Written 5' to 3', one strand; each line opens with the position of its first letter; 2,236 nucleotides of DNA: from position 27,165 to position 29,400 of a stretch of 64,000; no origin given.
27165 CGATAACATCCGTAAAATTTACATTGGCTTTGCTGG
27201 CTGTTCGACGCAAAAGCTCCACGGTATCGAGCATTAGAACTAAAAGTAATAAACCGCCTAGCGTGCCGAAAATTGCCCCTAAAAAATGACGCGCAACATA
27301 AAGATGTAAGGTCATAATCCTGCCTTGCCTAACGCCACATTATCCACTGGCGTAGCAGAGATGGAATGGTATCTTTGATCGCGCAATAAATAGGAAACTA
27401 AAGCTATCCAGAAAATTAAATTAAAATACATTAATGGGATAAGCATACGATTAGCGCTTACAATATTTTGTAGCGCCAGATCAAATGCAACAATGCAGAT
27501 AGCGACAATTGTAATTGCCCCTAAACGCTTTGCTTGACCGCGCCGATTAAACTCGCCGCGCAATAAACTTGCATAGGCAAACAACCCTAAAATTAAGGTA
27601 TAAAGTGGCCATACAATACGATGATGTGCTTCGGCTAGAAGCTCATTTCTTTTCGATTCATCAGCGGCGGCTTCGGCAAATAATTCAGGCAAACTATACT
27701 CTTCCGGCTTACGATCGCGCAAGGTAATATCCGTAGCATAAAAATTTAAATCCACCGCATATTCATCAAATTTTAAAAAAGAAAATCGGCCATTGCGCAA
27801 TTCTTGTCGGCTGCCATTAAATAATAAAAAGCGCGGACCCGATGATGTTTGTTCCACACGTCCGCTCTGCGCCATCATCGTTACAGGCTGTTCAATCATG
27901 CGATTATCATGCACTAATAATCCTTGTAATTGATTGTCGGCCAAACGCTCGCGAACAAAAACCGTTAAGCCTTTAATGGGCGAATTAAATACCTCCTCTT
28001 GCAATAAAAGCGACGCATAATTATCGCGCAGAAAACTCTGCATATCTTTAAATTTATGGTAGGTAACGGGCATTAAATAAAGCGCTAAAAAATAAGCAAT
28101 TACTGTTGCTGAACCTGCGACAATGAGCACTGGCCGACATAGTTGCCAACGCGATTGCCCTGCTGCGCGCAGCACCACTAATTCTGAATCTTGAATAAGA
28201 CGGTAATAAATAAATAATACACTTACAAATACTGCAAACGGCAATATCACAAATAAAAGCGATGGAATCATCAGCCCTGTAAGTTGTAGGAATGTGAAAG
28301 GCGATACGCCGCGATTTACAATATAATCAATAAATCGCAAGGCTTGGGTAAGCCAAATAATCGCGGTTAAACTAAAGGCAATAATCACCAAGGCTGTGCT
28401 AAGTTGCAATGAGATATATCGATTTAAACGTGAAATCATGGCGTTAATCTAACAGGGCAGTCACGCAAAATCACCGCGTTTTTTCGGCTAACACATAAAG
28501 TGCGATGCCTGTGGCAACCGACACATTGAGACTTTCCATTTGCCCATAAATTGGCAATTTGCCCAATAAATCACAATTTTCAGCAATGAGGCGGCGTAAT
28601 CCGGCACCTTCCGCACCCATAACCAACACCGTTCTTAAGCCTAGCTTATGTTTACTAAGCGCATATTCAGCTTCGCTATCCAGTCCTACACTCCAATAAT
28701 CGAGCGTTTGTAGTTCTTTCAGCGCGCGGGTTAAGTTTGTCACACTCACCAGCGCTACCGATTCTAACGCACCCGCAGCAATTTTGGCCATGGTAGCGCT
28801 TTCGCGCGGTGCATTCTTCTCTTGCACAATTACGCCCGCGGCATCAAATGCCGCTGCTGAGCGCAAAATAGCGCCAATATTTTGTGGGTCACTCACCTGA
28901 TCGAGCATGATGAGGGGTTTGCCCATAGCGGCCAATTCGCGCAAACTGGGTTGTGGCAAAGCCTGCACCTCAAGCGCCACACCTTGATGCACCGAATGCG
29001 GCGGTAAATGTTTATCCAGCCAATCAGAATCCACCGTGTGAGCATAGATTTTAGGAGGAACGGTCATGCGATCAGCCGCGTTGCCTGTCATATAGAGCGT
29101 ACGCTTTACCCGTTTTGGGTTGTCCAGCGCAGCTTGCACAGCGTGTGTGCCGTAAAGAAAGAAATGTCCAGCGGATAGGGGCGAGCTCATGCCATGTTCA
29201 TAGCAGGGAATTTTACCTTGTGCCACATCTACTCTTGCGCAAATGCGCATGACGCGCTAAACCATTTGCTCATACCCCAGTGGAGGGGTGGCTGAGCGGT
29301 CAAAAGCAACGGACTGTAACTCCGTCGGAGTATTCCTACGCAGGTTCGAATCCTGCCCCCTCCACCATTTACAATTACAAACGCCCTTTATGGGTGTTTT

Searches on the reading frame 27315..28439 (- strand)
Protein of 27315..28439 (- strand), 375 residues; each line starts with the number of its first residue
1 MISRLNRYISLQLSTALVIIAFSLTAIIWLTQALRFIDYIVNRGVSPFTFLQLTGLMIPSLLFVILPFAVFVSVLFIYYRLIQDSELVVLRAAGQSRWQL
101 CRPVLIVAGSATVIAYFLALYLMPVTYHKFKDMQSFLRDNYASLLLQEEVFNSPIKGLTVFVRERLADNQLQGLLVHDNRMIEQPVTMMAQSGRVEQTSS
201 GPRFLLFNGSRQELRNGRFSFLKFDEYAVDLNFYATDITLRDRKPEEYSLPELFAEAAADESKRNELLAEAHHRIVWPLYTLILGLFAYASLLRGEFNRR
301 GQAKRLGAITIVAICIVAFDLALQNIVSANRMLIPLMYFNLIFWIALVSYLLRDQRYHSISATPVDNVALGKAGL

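Call 86: search_protein_families(library=pfam, proteins=[window:27315-28439:-], max_evalue=0.001)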
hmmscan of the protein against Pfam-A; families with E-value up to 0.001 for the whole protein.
window:27315-28439:- (375 aa): 1 family
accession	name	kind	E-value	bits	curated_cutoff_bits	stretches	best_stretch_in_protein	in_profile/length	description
PF03739.19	LptF_LptG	-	2.3e-65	221.4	27.9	1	7-353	1-352/353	Lipopolysaccharide export system permease LptF/LptG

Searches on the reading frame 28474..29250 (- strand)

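Call 86: search_protein_families(library=pfam, proteins=[window:28474-29250:-], max_evalue=0.001)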
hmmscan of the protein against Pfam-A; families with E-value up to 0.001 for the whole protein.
window:28474-29250:- (259 aa): 2 families
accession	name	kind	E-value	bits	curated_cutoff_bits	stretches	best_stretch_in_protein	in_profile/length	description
PF00588.24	SpoU_methylase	-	2.2e-36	125.5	29.7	1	113-252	3-142/142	SpoU rRNA Methylase family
PF08032.17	SpoU_sub_bind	-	3.3e-08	34.2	22.8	1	31-100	1-75/76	RNA 2'-O ribose methyltransferase substrate binding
